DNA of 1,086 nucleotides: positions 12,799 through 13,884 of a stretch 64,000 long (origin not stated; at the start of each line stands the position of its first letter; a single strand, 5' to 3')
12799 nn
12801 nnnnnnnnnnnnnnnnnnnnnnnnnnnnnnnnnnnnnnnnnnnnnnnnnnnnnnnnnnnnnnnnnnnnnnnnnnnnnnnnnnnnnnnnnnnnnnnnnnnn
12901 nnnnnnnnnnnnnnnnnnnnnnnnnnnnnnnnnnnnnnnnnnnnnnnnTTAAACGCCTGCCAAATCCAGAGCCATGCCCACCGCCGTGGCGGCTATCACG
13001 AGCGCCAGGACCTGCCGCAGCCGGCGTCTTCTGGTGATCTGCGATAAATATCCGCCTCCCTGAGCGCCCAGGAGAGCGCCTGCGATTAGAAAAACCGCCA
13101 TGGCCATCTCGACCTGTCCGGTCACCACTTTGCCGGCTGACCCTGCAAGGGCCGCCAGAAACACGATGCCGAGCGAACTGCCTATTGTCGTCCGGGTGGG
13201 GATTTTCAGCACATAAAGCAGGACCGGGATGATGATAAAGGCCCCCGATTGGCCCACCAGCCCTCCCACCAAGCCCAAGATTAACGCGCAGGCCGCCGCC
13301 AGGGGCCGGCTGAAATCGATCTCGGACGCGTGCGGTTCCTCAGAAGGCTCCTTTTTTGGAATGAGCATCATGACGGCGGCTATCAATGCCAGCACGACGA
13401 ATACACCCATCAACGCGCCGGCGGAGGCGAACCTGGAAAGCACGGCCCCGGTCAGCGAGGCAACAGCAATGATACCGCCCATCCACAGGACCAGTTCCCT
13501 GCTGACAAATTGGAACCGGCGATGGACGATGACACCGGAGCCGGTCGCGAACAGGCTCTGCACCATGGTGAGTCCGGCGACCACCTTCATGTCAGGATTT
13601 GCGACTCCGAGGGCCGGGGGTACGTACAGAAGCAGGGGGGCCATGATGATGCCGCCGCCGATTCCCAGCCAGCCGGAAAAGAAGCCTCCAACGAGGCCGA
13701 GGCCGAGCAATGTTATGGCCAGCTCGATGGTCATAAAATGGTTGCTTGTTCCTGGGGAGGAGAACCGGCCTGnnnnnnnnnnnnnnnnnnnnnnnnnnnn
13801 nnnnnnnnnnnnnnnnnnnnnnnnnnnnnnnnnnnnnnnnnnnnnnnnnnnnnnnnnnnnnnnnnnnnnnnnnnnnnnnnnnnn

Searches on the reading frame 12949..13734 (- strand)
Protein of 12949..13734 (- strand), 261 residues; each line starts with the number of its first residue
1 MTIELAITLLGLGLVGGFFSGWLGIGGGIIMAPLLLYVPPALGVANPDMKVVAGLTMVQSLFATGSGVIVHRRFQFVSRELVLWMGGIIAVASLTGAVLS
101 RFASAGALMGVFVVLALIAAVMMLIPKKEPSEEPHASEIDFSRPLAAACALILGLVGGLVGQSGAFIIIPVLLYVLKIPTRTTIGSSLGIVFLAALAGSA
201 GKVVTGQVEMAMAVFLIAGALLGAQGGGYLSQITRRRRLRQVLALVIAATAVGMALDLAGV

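Call 4: search_protein_families(library=ncbifam, proteins=[window:12949-13734:-])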
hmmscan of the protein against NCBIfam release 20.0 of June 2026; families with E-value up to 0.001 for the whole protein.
window:12949-13734:- (261 aa): 1 family
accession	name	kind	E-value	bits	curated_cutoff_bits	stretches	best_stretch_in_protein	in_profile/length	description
NF040961.1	MamO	equivalog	5.7e-07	28.3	800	1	145-254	530-647/648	magnetosome protein MamO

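Call 12: search_protein_families(library=pfam, proteins=[window:12949-13734:-])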
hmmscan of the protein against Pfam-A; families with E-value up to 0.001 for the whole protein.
window:12949-13734:- (261 aa): 1 family
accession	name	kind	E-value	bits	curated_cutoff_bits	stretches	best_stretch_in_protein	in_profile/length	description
PF01925.25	TauE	-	2.8e-40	138.9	32.6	1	9-254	1-237/237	Sulfite exporter TauE/SafE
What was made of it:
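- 12949..13734 (-): TauE/SafE (TSUP) family membrane protein gene, 47 nt upstream of selD on the same strand, possibly co-transcribed. PF01925 139 bits (call 12).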

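Call 40: find_encoding_contigs(protein=window:12949-13734:-, flank=10000, max_places=4)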
Protein window:12949-13734:- (261 aa): 2 contigs read that carry it; 1 place shown.
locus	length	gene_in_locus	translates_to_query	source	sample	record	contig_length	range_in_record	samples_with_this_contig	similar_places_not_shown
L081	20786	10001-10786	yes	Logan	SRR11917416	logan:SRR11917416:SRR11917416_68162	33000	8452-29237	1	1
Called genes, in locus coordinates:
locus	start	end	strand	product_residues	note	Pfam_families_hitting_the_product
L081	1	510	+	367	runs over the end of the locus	PF01058:Oxidored_q6, PF14720:NiFe_hyd_SSU_C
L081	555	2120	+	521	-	PF27537:HoxH (weak), PF00374:NiFeSe_Hases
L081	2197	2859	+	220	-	PF01292:Ni_hydr_CYTB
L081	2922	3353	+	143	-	PF01750:HycI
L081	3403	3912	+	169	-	PF04186:FxsA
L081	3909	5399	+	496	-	PF01564:Spermine_synth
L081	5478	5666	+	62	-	-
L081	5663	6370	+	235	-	PF00149:Metallophos, PF12850:Metallophos_2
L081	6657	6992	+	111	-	PF20114:DUF6504 (weak)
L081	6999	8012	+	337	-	PF01087:GalP_UDP_transf, PF16268:DUF4921 (faint)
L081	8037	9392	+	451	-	PF00037:Fer4 (faint), PF12797:Fer4_2 (faint), PF12838:Fer4_7, PF13183:Fer4_8, PF13187:Fer4_9 (weak), PF13484:Fer4_16, PF13534:Fer4_17, PF02754:CCG, +2 more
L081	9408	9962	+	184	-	PF00596:Aldolase_II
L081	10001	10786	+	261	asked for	PF01925:TauE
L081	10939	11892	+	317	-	PF00586:AIRS, PF02769:AIRS_C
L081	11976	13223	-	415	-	PF00171:Aldedh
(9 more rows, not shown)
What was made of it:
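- On SelD / selenide, water dikinase (TIGR00476, NF002098): The public call of the same gene carries PF00586 and PF02769 (call 40).
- The public annotation of the same contig calls a 317-aa product (call 40). The window comes from metagenomic assemblies (call 40).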
